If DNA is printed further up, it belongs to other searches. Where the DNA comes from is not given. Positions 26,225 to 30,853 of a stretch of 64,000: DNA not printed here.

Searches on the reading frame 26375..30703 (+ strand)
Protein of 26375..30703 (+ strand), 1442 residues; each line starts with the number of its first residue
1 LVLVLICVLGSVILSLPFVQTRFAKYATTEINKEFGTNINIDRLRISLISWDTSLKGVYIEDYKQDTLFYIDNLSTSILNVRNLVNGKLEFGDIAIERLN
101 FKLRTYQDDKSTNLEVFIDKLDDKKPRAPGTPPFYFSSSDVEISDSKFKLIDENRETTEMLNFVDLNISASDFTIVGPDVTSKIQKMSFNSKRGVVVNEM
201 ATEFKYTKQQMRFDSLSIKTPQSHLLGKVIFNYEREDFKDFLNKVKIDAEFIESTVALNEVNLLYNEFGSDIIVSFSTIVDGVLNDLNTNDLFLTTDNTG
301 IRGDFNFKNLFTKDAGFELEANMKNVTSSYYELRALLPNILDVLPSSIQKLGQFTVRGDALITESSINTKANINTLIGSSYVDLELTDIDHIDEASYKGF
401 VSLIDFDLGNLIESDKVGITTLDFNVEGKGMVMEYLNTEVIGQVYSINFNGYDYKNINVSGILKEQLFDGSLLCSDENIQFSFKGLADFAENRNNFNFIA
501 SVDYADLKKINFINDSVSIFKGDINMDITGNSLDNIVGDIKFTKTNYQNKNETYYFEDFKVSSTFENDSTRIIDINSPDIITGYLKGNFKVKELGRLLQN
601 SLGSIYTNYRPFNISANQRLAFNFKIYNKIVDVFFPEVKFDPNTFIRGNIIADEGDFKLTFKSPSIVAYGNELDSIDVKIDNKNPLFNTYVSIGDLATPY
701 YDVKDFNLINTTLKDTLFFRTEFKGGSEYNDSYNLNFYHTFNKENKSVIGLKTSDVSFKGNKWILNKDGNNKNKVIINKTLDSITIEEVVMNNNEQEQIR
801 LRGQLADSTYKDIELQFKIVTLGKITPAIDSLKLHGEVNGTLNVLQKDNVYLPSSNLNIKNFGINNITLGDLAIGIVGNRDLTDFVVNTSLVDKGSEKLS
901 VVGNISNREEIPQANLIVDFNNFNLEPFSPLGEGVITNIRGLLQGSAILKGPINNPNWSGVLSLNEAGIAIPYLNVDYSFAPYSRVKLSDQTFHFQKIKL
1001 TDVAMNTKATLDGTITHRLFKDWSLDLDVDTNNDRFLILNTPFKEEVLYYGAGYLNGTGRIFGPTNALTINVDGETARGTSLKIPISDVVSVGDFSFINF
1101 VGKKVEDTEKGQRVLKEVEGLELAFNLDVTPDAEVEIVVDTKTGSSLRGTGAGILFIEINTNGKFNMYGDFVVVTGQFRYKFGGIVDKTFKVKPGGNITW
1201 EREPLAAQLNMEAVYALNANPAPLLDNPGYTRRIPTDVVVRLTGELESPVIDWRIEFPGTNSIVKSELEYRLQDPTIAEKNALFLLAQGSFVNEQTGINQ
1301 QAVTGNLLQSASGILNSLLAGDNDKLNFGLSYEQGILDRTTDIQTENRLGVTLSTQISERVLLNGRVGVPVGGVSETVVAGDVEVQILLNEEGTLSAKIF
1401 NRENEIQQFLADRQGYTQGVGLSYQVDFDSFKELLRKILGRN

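Call 78: search_protein_families(library=pfam, proteins=[window:26375-30703:+], max_evalue=0.00001)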
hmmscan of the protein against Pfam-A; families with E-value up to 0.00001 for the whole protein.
window:26375-30703:+ (1442 aa): 2 families
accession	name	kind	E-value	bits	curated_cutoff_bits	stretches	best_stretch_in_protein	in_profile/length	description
PF04357.19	TamB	-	9.5e-61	206.6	22.4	1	1004-1428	8-381/381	TamB, inner membrane protein subunit of TAM complex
PF05359.17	DUF748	-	4.1e-11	42.1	50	1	4-168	21-184/1037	Domain of Unknown Function (DUF748)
